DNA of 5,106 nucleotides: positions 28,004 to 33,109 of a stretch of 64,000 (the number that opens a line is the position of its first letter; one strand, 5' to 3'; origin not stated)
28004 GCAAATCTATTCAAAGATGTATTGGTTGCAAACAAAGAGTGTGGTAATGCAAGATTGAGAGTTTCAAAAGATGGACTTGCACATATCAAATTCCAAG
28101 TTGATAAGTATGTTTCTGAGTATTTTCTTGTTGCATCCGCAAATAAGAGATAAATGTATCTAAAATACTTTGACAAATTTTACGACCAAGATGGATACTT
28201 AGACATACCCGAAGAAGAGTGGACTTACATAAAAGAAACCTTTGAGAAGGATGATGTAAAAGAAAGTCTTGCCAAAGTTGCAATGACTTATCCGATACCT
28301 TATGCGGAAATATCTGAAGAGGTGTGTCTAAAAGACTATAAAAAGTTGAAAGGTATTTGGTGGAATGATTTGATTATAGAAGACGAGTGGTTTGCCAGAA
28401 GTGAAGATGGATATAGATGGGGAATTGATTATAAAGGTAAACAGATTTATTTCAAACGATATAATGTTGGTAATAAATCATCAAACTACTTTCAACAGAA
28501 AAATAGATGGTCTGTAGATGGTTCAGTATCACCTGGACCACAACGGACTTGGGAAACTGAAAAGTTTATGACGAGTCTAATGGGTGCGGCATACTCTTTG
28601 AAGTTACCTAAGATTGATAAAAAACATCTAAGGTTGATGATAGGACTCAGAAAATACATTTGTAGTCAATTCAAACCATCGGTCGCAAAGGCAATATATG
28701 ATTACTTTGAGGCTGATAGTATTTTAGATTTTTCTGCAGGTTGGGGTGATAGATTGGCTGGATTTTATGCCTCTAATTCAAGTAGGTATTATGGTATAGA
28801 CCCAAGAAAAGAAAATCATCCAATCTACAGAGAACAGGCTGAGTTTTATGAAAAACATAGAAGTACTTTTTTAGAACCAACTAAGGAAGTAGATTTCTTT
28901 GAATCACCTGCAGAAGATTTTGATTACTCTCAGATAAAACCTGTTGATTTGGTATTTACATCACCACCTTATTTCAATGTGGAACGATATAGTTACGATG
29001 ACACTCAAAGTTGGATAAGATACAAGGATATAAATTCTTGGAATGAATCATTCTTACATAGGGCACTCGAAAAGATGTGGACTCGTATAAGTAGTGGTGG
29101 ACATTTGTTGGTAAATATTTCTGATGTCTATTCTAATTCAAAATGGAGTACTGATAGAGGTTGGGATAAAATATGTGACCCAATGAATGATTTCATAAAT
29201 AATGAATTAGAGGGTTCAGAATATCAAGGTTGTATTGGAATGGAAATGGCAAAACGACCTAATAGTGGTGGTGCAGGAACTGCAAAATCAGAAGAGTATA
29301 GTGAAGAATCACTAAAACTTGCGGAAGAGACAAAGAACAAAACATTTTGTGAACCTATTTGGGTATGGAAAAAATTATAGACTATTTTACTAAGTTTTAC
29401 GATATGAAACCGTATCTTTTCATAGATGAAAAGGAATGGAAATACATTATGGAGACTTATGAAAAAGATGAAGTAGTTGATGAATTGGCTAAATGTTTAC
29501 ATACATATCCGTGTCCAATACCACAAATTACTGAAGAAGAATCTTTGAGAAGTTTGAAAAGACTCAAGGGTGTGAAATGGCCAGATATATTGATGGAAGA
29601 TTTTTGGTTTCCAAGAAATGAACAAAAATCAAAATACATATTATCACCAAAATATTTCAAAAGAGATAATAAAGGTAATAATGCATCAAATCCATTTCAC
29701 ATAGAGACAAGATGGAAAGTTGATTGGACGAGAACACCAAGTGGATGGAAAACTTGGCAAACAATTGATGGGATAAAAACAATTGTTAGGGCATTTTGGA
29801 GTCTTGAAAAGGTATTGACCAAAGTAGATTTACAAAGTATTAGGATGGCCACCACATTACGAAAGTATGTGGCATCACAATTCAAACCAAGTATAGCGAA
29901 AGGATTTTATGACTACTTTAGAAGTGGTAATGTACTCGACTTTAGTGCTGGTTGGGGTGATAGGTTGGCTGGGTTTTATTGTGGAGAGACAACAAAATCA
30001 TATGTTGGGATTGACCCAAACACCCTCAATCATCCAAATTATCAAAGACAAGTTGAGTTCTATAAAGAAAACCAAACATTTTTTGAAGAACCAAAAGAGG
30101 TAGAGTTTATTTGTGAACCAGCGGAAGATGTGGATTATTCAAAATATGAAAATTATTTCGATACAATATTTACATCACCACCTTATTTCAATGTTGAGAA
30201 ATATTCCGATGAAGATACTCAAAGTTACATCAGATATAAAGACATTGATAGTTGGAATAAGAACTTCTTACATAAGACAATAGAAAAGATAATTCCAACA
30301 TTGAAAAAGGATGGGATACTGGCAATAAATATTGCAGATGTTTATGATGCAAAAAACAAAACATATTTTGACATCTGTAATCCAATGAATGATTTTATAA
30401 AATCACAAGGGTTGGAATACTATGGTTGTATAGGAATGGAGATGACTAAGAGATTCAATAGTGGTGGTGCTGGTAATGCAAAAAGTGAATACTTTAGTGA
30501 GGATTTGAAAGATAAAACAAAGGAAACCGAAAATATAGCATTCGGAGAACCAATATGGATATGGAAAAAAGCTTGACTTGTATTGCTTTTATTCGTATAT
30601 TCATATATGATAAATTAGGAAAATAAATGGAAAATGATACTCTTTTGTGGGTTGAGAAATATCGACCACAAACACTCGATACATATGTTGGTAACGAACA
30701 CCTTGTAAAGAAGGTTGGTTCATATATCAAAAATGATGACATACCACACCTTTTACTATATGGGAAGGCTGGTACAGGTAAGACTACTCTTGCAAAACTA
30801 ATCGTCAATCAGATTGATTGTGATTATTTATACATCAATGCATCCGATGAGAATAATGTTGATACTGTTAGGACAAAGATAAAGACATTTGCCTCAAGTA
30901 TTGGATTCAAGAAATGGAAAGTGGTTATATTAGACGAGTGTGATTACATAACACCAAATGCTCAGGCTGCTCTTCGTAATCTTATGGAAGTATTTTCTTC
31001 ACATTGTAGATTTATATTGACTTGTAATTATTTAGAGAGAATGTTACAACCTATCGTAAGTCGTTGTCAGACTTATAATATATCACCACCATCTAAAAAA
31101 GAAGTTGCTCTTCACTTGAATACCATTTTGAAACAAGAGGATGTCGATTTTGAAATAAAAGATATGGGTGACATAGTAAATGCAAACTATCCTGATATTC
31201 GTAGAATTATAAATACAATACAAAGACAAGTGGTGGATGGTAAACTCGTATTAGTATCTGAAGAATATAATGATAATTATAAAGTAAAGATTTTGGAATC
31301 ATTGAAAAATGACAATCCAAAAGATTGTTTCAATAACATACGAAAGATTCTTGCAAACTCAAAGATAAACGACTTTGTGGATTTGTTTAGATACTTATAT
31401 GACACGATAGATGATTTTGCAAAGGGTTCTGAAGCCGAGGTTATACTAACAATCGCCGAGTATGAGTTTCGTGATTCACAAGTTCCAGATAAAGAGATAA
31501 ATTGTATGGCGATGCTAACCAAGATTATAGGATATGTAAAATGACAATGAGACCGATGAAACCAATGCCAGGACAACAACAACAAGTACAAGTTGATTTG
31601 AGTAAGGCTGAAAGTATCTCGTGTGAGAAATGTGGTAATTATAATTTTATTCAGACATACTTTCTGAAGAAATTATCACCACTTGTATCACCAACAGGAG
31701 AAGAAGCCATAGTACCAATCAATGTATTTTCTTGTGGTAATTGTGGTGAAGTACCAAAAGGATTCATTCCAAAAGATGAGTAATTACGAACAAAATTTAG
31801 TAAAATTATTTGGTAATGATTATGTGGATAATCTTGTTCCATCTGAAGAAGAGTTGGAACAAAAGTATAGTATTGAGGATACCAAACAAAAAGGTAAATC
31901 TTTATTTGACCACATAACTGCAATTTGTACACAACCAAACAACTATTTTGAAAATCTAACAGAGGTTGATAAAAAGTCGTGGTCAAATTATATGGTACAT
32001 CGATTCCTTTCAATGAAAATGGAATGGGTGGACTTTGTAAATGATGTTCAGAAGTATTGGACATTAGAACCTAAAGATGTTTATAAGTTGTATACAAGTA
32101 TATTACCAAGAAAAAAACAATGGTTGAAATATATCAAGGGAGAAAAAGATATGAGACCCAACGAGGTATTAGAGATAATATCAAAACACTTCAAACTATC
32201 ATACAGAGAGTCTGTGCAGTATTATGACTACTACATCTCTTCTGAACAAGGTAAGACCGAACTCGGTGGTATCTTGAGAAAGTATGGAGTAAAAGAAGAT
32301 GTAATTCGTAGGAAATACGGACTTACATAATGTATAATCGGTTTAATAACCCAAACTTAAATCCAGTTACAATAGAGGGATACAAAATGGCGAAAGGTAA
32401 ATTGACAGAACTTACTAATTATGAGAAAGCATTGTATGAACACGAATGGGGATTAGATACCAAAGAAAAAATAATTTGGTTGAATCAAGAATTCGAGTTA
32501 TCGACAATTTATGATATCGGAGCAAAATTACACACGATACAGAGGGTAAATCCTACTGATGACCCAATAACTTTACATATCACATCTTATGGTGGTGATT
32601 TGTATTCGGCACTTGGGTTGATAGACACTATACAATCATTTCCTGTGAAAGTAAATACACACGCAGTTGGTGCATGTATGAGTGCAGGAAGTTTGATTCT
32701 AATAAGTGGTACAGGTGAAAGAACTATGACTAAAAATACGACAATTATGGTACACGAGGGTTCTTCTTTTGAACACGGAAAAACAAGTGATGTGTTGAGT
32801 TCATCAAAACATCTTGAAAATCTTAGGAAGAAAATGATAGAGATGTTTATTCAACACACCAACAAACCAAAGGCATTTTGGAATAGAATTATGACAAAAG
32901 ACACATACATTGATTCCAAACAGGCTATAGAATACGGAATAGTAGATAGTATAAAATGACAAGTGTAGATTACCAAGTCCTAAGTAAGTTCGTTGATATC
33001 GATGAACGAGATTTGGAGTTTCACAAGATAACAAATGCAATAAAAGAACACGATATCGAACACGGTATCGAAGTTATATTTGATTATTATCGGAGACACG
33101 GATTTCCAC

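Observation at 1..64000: Conditional purge of restriction sites: CTAG, CATG and GATC survive almost only in one flanking context, pointing to blanket short-motif methylation as a shield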

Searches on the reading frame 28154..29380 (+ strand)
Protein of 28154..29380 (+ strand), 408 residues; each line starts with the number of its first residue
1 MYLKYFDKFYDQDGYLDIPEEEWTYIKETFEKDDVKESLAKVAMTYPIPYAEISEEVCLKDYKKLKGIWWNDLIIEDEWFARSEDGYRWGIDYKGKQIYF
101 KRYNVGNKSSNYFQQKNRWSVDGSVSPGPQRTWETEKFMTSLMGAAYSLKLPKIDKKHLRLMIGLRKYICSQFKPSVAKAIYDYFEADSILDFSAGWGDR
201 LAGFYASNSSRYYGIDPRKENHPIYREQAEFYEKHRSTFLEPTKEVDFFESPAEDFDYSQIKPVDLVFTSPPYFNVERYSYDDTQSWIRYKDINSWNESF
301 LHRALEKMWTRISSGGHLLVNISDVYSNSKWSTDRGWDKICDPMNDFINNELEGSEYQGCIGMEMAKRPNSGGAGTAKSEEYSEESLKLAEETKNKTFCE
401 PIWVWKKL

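Call 11: search_protein_families(library=pfam, proteins=[window:28154-29380:+], max_evalue=0.01)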
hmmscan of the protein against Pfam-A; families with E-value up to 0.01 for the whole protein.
window:28154-29380:+ (408 aa): 1 family
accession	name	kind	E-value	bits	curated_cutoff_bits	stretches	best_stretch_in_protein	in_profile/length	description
PF01555.25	N6_N4_Mtase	-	2.5e-05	24.8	26.7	1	264-350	1-67/221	DNA methylase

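Call 12: search_protein_families(library=phrogs, proteins=[window:28154-29380:+], max_evalue=0.001)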
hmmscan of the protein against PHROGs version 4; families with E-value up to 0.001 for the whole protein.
window:28154-29380:+ (408 aa): 3 families
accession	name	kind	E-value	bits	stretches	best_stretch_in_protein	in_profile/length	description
phrog_12517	-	unknown function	1.2e-13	51.9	1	166-292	83-208/316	-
phrog_67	-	other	1.5e-05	25.3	1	264-329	143-202/743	DNA methyltransferase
phrog_6025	-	other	0.00032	21.3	1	263-323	30-84/192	DNA methyltransferase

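Call 13: search_solved_structures(query=window:28154-29380:+, max_evalue=1, show_alignments=2)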
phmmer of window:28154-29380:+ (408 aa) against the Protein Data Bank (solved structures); distinct sequences matched with E-value up to 1: 5.
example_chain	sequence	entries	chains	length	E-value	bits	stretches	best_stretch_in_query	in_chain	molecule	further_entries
6xn3_A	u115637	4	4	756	0.11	14.8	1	154-215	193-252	CRISPR-associated protein Cas10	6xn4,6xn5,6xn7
9asi_A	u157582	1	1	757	0.11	14.7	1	154-215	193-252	CRISPR system single-strand-specific deoxyribonuclease Cas10/Csm1 (subtype III-A)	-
9ash_A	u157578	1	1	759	0.11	14.7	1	154-215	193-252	CRISPR system single-strand-specific deoxyribonuclease Cas10/Csm1 (subtype III-A)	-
2zie_A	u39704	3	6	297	0.43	12.8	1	263-325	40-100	Putative modification methylase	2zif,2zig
2cmw_A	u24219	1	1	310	0.58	12.4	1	209-287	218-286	CASEIN KINASE I ISOFORM GAMMA-1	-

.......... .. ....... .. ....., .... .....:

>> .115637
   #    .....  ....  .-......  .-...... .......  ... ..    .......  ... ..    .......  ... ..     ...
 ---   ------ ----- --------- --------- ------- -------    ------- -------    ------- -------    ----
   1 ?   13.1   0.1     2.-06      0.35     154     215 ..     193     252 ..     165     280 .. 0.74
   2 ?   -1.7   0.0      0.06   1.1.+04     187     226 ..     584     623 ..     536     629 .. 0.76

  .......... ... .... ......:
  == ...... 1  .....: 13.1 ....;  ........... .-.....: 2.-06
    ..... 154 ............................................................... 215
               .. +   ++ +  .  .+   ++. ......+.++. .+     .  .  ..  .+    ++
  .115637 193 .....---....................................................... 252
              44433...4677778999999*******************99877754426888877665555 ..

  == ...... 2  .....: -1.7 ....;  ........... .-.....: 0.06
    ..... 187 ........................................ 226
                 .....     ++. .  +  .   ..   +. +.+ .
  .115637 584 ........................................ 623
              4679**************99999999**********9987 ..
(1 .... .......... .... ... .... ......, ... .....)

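Call 19: search_dna_similar(query=window:28154-29380:+, collection=phages, mode=protein, max_rows=25)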
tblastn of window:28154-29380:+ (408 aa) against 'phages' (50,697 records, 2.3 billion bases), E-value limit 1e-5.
Records with a match: 10; places in all: 10; records where one place covers at least 80% of the query: 0.
Best place of each record, by identity: <60% 10.
By first word of the organism name: Bacteroides 6; uncultured 2; Vibrio 2.
By host as written in the record: - 2; Vibrio lentus 2; Bacteroides thetaiotaomicron VPI-5485 1; Bacteroides thetaiotaomicron VPI-5487 1; Bacteroides thetaiotaomicron VPI-5488 1; Bacteroides thetaiotaomicron VPI-5490 1; Bacteroides thetaiotaomicron VPI-5489 1; Bacteroides thetaiotaomicron VPI-5494 1.
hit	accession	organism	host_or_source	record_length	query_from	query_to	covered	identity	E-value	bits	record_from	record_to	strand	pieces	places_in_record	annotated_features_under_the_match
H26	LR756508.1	uncultured phage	metagenomic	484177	116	328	52%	31.4%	2e-11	72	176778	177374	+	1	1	record has no annotation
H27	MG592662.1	Vibrio phage 2.058.O._10N.286.46.B8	Vibrio lentus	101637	156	327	42%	31.6%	2e-15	84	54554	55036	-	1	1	N-4 cytosine-specific DNA methylase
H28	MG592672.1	Vibrio phage 3.058.O._10N.286.46.B8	Vibrio lentus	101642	156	327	42%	31.6%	2e-15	84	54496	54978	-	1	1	N-4 cytosine-specific DNA methylase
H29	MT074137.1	Bacteroides phage DAC16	Bacteroides thetaiotaomicron VPI-5485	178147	162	324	40%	29.5%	3e-17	90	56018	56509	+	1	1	hypothetical protein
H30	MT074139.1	Bacteroides phage DAC19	Bacteroides thetaiotaomicron VPI-5487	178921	162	324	40%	29.5%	3e-17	90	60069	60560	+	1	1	hypothetical protein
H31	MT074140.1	Bacteroides phage DAC20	Bacteroides thetaiotaomicron VPI-5488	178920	162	324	40%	29.5%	3e-17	90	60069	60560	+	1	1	hypothetical protein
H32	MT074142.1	Bacteroides phage DAC23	Bacteroides thetaiotaomicron VPI-5490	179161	162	324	40%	29.5%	3e-17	90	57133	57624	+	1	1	hypothetical protein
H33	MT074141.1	Bacteroides phage DAC22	Bacteroides thetaiotaomicron VPI-5489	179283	162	324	40%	29.5%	3e-17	90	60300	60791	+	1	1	hypothetical protein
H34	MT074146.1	Bacteroides phage SJC03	Bacteroides thetaiotaomicron VPI-5494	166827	162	324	40%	29.5%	5e-17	89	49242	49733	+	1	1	hypothetical protein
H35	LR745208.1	uncultured phage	metagenomic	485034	173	326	38%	30.6%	3e-12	75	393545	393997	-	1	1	record has no annotation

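Call 55: find_homologous_proteins(query=window:28154-29380:+, max_evalue=0.001)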
Query window:28154-29380:+ (408 aa): 3037 proteins with E <= 0.001 among 5272 candidates; the best 120 are listed.
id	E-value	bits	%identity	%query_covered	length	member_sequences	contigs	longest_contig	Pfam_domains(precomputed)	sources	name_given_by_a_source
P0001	5.1e-281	950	100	100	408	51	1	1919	PF01555.25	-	-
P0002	2.5e-198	678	71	100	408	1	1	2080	-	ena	-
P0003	5.4e-198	676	71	100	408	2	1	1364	PF01555.25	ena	-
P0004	1.7e-197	675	71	100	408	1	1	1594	-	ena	-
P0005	7.4e-195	666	71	100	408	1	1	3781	PF01555.25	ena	-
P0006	1.3e-194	665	69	100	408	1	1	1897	PF01555.25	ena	-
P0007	2.2e-194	665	70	100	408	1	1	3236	PF01555.25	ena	-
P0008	2.4e-194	664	70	100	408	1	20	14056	PF01555.25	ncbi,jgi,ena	-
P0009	2.4e-194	664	70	100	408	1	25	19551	PF01555.25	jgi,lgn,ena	-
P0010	3.6e-194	664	70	100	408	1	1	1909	PF01555.25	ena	-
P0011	3.8e-194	664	70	100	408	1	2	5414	PF01555.25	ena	-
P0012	4.0e-194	664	70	100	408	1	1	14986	PF01555.25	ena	-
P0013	6.2e-194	663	70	100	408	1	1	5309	PF01555.25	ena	-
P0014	7.0e-194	663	70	100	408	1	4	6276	PF01555.25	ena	-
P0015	7.1e-194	663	70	100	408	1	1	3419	-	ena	-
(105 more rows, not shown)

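Call 64: search_protein_families(library=ncbifam, proteins=[window:28154-29380:+], max_evalue=0.01)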
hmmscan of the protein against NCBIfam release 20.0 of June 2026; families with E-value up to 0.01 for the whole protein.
window:28154-29380:+ (408 aa): 0 families

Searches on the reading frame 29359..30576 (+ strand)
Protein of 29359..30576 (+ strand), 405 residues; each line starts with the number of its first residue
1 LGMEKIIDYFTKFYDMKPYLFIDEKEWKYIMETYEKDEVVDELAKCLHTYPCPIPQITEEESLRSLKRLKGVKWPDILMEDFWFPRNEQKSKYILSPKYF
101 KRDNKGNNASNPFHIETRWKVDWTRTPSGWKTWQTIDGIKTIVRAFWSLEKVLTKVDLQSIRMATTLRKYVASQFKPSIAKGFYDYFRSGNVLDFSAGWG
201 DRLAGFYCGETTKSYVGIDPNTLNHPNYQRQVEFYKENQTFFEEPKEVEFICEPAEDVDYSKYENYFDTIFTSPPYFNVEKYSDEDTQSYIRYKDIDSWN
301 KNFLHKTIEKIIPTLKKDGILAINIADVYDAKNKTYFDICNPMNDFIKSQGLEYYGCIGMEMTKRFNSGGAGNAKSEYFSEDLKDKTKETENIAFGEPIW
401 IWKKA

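Call 11: search_protein_families(library=pfam, proteins=[window:29359-30576:+], max_evalue=0.01)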
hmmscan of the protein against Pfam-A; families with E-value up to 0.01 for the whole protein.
window:29359-30576:+ (405 aa): 2 families
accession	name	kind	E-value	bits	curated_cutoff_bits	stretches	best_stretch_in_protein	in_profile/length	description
PF01555.25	N6_N4_Mtase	-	9.1e-07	29.5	26.7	1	268-379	2-94/221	DNA methylase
PF07669.17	Eco57I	-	0.0017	18.9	25.3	1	230-323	54-132/171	Eco57I restriction-modification methylase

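Call 12: search_protein_families(library=phrogs, proteins=[window:29359-30576:+], max_evalue=0.001)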
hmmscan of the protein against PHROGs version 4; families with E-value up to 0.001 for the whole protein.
window:29359-30576:+ (405 aa): 3 families
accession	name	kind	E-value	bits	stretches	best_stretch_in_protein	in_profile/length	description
phrog_12517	-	unknown function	9.3e-19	68.7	1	168-355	83-263/316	-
phrog_498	-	other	7.4e-13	48.9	1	242-355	449-559/633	DNA methyltransferase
phrog_67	-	other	1.4e-06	28.7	1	243-334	120-203/743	DNA methyltransferase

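Call 64: search_protein_families(library=ncbifam, proteins=[window:29359-30576:+], max_evalue=0.01)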
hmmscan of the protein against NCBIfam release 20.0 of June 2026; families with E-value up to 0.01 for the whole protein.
window:29359-30576:+ (405 aa): 0 families

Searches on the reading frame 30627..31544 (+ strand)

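Call 11: search_protein_families(library=pfam, proteins=[window:30627-31544:+], max_evalue=0.01)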
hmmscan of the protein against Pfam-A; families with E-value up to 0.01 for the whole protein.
window:30627-31544:+ (305 aa): 27 families (the best 25 are shown)
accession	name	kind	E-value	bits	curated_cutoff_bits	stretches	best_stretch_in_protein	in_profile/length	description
PF00004.35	AAA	-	9.1e-17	62.2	21.2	1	42-149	1-125/131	ATPase family associated with various cellular activities (AAA)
PF13177.12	DNA_pol3_delta2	-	3.2e-14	53.7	27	1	75-154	80-159/161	DNA polymerase III, delta subunit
PF13401.12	AAA_22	-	1.4e-09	38.8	27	1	41-87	7-56/130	AAA domain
PF13173.12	AAA_14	-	2.7e-08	34.3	27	1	42-154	5-122/129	AAA domain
PF05496.18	RuvB_N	-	1.4e-07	31.9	27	1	13-123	2-111/159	Holliday junction DNA helicase RuvB P-loop domain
PF07728.20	AAA_5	-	5.7e-06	26.8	22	1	41-121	1-91/139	AAA domain (dynein-related subfamily)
PF13191.12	AAA_16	-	4.3e-05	24.5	32.6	1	38-66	23-51/167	AAA ATPase domain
PF00910.28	RNA_helicase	-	7.1e-05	23.7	21.5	1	43-137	2-88/105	RNA helicase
PF24883.2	NPHP3_N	-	0.00012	22.8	24.8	1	38-76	21-64/164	Nephrocystin 3, N-terminal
PF21328.3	Gp44_lid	-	0.00023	21.7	27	1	158-200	7-50/63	Sliding-clamp-loader large subunit, AAA+ ATPase lid domain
PF12780.13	AAA_8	-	0.00025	20.8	25.6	1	38-119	23-105/259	P-loop containing dynein motor region D4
PF01637.24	ATPase_2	-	0.00028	21.2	33.2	1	28-119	9-101/225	ATPase domain predominantly from Archaea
PF20720.3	nSTAND3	-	0.0004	20.5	27.2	0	41-77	19-56/155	Novel STAND NTPase 3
PF05673.19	DUF815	-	0.0005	19.7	23.8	1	23-71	37-85/249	Protein of unknown function (DUF815)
PF00931.28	NB-ARC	-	0.00052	19.8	23.5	1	26-63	4-42/248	NB-ARC domain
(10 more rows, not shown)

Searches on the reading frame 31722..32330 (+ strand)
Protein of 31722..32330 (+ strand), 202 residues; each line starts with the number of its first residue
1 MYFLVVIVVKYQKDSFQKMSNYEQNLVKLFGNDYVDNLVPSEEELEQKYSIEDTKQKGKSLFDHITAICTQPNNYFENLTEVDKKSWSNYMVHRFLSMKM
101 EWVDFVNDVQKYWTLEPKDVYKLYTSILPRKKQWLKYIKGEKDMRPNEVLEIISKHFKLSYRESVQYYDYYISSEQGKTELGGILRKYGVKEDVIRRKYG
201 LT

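Call 11: search_protein_families(library=pfam, proteins=[window:31722-32330:+], max_evalue=0.01)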
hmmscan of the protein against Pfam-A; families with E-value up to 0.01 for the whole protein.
window:31722-32330:+ (202 aa): 1 family
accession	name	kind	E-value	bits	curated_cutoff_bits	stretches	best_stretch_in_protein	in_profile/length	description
PF16790.10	Phage_clamp_A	-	0.0037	18.1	27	1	62-180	5-123/144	Bacteriophage clamp loader A subunit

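Call 87: search_protein_families(library=phrogs, proteins=[window:31722-32330:+], max_evalue=0.001)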
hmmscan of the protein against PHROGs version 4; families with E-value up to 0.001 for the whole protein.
window:31722-32330:+ (202 aa): 1 family
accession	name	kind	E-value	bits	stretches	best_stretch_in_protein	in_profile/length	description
phrog_225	-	DNA, RNA and nucleotide metabolism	2.2e-14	54.7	1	50-172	12-128/160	clamp loader of DNA polymerase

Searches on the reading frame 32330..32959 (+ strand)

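Call 11: search_protein_families(library=pfam, proteins=[window:32330-32959:+], max_evalue=0.01)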
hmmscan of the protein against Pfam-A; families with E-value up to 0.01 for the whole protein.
window:32330-32959:+ (209 aa): 1 family
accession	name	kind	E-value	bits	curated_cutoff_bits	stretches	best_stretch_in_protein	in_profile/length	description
PF00574.28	CLP_protease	-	2.7e-33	115.8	20.2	1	45-208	15-178/182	Clp protease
